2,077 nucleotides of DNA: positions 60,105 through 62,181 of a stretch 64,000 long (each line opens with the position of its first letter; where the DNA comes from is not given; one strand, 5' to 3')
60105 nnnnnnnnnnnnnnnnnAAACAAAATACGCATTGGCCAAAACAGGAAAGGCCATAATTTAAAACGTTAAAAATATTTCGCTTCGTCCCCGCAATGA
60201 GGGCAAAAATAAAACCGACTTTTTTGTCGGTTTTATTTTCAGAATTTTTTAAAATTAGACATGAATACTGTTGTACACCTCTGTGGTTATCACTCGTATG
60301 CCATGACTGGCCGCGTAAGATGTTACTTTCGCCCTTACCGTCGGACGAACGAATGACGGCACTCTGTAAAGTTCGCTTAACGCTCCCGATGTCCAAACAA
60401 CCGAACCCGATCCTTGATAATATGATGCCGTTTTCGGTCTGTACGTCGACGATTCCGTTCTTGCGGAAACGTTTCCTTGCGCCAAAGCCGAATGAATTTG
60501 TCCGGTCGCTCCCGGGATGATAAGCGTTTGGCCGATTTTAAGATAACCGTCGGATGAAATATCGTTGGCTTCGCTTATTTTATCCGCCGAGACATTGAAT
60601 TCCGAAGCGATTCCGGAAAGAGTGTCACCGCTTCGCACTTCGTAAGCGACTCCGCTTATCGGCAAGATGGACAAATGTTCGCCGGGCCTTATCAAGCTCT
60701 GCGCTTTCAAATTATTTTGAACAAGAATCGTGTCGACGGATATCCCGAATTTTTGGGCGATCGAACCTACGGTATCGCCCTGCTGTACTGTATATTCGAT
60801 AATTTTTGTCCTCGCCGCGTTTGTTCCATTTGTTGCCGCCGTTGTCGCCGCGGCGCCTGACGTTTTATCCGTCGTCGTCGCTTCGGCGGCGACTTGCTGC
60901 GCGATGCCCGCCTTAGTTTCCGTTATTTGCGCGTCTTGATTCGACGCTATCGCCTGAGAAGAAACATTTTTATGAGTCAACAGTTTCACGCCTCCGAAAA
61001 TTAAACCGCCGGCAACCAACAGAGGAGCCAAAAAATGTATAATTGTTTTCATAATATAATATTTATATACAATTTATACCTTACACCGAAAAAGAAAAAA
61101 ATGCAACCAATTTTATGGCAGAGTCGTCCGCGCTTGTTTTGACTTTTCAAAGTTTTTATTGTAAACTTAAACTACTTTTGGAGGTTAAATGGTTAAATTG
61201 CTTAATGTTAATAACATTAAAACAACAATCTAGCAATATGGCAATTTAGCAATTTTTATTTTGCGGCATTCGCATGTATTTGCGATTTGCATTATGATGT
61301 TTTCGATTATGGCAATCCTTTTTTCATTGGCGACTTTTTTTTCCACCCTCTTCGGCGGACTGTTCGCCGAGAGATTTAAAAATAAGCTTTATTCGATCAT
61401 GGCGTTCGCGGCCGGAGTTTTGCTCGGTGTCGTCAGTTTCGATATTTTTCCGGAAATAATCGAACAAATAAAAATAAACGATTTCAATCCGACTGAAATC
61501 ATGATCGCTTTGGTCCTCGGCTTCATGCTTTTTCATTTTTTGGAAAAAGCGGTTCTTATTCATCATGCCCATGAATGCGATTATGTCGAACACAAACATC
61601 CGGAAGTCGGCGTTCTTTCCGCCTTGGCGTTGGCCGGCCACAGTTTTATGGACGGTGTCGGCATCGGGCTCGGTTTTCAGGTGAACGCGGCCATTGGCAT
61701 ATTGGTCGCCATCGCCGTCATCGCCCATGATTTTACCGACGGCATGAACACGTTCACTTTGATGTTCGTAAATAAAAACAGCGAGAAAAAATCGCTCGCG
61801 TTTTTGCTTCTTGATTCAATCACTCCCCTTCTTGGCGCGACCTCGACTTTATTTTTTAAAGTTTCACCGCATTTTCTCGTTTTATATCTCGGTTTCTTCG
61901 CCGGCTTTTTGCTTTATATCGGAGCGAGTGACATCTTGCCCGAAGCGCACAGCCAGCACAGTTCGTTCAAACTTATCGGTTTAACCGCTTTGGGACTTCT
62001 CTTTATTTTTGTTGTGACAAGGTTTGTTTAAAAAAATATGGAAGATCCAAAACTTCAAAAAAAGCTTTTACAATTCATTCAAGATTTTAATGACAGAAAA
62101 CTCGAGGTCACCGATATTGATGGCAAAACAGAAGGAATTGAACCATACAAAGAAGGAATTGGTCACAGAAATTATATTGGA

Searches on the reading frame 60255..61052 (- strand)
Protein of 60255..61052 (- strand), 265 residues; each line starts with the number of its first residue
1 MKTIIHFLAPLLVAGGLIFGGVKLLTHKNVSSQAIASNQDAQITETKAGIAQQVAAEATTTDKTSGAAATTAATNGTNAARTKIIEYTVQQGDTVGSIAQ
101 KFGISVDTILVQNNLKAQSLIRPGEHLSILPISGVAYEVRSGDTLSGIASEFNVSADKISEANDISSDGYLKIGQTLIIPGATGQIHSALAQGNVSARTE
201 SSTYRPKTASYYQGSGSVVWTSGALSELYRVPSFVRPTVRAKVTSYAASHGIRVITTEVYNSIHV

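Call 50: search_protein_families(library=pfam, proteins=[window:60255-61052:-], max_evalue=0.001)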
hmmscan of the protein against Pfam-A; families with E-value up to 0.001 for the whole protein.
window:60255-61052:- (265 aa): 7 families
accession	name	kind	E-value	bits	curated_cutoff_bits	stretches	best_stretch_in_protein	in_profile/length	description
PF01476.26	LysM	-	6.3e-31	106.5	20.9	2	137-180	1-43/43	LysM domain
PF23473.1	LysM3_LYK4_5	-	2.2e-16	60.1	29.3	2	136-169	4-37/48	LYK4/5 LysM3 domain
PF08369.16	PCP_red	-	3e-11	43.6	32.5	1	220-261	1-42/45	Proto-chlorophyllide reductase 57 kD subunit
PF23446.1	LysM1_NFP_LYK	-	1.8e-09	38.8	36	1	143-180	16-54/60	NFP/LYK LysM1 domain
PF23462.1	LysM3_NFP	-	3.5e-06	27.9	28.1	0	85-115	3-33/48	NFP LysM3 domain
PF23577.1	LysM_RLK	-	4.7e-06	27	27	0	137-157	3-23/44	LysM domain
PF13518.12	HTH_28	-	4.3e-05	23.9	25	0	81-109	2-29/52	Helix-turn-helix domain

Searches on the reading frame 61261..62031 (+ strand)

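Call 50: search_protein_families(library=pfam, proteins=[window:61261-62031:+], max_evalue=0.001)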
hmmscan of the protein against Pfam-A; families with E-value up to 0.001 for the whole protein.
window:61261-62031:+ (256 aa): 1 family
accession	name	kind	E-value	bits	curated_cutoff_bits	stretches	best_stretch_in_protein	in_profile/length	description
PF02535.28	Zip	-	1.3e-16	61.2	35.1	2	111-247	172-313/323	ZIP Zinc transporter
